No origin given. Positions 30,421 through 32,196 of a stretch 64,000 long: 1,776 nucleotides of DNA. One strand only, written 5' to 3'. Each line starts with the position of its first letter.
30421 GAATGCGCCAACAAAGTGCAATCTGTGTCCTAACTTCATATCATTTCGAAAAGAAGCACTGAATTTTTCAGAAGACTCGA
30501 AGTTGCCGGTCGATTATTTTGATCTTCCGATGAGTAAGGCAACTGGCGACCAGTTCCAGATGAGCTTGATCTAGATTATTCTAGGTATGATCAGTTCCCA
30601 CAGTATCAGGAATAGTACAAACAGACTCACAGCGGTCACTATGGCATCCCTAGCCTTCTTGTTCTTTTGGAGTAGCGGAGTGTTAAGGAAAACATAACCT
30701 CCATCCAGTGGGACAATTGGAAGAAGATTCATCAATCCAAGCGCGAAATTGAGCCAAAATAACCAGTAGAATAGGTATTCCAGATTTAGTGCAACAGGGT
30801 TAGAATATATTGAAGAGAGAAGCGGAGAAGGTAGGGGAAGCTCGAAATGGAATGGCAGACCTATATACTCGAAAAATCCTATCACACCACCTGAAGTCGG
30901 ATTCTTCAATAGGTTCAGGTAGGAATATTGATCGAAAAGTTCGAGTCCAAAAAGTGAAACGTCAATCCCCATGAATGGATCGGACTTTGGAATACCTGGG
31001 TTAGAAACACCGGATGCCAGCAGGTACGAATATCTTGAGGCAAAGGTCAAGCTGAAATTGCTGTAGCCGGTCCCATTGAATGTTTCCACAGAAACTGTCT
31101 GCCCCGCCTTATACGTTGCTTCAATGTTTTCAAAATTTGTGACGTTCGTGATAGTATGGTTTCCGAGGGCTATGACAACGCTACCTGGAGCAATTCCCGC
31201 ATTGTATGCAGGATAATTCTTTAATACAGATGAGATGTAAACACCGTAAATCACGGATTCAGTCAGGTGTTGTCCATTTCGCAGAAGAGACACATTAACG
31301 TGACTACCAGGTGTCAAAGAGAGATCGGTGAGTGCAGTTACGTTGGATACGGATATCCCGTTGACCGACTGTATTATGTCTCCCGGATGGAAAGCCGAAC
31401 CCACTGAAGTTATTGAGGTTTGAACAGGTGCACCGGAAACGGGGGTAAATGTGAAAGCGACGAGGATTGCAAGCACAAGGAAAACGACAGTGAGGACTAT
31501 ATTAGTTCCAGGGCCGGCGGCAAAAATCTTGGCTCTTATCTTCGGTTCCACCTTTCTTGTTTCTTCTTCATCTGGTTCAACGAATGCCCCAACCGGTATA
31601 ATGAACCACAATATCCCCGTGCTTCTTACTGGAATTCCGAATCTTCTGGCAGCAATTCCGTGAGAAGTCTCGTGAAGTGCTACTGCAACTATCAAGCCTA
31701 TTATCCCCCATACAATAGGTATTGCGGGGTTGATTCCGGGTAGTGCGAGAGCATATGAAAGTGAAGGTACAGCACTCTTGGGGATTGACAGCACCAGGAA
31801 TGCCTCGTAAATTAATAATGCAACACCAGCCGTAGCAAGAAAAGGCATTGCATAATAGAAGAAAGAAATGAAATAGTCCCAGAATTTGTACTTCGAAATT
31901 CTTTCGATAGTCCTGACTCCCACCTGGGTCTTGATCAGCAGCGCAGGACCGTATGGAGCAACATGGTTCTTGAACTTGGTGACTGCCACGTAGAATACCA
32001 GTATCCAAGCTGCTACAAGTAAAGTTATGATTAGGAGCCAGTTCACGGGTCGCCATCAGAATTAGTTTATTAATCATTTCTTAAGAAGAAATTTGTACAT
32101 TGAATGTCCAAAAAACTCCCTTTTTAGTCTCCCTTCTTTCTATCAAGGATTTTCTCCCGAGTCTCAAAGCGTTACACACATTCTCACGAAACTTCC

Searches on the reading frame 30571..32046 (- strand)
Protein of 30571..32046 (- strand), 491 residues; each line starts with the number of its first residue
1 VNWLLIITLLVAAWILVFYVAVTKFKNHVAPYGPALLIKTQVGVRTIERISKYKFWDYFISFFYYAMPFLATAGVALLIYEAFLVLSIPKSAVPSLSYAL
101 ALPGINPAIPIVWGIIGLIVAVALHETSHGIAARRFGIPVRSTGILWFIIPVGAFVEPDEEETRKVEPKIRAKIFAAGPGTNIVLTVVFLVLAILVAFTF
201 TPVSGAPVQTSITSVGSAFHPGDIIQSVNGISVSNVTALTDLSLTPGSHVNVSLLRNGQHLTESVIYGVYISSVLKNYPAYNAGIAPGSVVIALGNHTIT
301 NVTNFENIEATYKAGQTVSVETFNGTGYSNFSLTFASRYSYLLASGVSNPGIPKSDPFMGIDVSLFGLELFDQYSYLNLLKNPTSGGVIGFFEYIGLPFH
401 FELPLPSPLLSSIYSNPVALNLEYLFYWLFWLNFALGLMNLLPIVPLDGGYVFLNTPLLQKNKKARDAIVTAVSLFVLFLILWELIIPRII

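Call 12: search_protein_families(library=ncbifam, max_evalue=0.00001, proteins=[window:30571-32046:-])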
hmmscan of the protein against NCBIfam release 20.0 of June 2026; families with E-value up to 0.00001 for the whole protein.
window:30571-32046:- (491 aa): 5 families
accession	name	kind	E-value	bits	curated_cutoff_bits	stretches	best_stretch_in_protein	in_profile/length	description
TIGR00054.1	TIGR00054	equivalog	1.2e-10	40.9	147.55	0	170-308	94-243/421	RIP metalloprotease RseP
TIGR02037.1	degP_htrA_DO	subfamily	5.2e-10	38.8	416.2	1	266-332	258-324/434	Do family serine endopeptidase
NF047968.1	SerProtHtrA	equivalog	1e-06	28.4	470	0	267-324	289-346/357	serine protease HtrA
NF007526.1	PRK10139.1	equivalog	1.2e-06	27.5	756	0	266-321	290-345/456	serine endoprotease DegQ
NF041824.1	daptide_HExxH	equivalog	2.9e-06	26.7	300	0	107-197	156-245/379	daptide biosynthesis intramembrane metalloprotease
